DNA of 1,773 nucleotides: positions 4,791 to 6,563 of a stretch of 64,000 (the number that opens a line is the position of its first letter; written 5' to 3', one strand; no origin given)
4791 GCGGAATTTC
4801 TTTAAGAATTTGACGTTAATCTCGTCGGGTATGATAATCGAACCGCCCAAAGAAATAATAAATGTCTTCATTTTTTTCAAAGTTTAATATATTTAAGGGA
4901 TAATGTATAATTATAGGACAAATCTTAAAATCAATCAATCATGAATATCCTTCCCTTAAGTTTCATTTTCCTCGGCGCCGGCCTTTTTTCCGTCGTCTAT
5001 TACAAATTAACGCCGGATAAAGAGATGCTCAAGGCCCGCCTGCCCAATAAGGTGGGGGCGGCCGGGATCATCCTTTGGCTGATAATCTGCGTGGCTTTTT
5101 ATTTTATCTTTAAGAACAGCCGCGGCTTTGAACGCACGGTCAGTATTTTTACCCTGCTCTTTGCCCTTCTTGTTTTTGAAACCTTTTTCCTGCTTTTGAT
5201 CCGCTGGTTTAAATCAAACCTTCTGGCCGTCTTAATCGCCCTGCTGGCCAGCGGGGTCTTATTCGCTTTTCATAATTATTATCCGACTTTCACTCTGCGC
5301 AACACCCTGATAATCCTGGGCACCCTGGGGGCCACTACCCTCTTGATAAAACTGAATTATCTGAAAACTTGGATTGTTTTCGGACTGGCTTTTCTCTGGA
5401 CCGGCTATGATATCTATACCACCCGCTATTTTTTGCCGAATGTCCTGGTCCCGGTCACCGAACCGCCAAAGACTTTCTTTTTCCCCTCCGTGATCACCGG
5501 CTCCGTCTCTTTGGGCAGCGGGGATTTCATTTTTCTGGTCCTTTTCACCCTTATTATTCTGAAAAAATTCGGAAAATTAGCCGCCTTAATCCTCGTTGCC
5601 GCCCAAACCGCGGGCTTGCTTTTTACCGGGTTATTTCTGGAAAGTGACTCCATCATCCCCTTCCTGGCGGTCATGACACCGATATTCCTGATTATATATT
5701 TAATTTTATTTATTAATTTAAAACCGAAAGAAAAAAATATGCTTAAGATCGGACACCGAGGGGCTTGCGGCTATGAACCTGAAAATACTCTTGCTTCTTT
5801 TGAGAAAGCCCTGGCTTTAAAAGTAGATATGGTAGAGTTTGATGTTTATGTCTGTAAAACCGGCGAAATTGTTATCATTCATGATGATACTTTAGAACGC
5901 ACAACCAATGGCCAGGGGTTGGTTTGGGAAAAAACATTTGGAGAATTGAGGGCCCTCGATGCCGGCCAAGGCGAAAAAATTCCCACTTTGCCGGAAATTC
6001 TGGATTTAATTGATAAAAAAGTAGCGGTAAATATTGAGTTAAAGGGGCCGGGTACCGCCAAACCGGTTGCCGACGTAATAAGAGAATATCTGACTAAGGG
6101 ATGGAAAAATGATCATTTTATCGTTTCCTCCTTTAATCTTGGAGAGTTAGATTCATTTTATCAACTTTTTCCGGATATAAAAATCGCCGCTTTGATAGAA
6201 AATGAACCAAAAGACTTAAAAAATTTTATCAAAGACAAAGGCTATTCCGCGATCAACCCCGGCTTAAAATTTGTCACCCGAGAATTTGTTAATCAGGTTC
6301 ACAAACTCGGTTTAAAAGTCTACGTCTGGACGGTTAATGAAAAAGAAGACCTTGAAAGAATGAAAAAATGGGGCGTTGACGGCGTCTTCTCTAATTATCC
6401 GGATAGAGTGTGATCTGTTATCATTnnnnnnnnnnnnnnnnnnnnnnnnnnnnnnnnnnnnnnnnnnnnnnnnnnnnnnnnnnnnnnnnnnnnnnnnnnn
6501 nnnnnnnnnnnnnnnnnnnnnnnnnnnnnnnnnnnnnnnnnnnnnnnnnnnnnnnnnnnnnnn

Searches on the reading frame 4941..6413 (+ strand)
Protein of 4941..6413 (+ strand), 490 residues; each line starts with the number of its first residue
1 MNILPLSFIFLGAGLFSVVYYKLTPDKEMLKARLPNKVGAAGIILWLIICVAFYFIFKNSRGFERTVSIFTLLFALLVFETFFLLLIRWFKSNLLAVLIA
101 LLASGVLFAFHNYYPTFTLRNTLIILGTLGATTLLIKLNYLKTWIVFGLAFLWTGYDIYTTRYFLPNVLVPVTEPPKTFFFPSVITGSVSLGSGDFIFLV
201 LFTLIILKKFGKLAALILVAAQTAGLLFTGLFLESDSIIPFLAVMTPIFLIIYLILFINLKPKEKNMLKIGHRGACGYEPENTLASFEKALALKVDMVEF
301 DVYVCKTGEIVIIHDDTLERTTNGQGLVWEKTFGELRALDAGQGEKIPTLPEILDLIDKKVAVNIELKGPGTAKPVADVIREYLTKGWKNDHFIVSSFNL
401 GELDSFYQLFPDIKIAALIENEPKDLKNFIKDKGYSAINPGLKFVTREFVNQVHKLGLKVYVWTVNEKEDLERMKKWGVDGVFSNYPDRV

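Call 45: find_encoding_contigs(protein=window:4941-6413:+, flank=10000, max_places=1)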
Protein window:4941-6413:+ (490 aa): 3 contigs read that carry it; 1 place shown.
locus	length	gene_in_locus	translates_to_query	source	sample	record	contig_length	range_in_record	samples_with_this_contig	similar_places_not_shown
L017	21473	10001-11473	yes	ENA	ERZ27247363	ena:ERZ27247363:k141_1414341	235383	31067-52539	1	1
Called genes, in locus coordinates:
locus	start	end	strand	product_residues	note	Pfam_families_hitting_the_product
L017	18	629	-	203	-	PF23023:Anti-Pycsar_Apyc1 (faint), PF00753:Lactamase_B, PF19583:ODP, PF12706:Lactamase_B_2 (weak)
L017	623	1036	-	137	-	PF00814:TsaD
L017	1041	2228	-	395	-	PF02129:Peptidase_S15 (faint), PF02273:Acyl_transf_2 (weak), PF00561:Abhydrolase_1, PF12146:Hydrolase_4, PF12697:Abhydrolase_6, PF00326:Peptidase_S9, PF12146:Hydrolase_4 (weak), PF00293:NUDIX, +2 more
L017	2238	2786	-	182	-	PF03575:Peptidase_S51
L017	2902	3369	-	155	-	PF00588:SpoU_methylase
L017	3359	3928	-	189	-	-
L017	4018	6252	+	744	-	-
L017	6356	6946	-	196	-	-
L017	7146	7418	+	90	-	-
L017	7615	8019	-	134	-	PF16320:Ribosomal_L12_N, PF00542:Ribosomal_L12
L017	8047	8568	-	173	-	PF00466:Ribosomal_L10, PF27436:RL10_C (faint)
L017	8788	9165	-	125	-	-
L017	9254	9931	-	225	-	PF00696:AA_kinase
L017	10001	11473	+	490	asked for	PF03009:GDPD, PF13653:GDPD_2 (faint)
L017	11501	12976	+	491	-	PF02366:PMT, PF13231:PMT_2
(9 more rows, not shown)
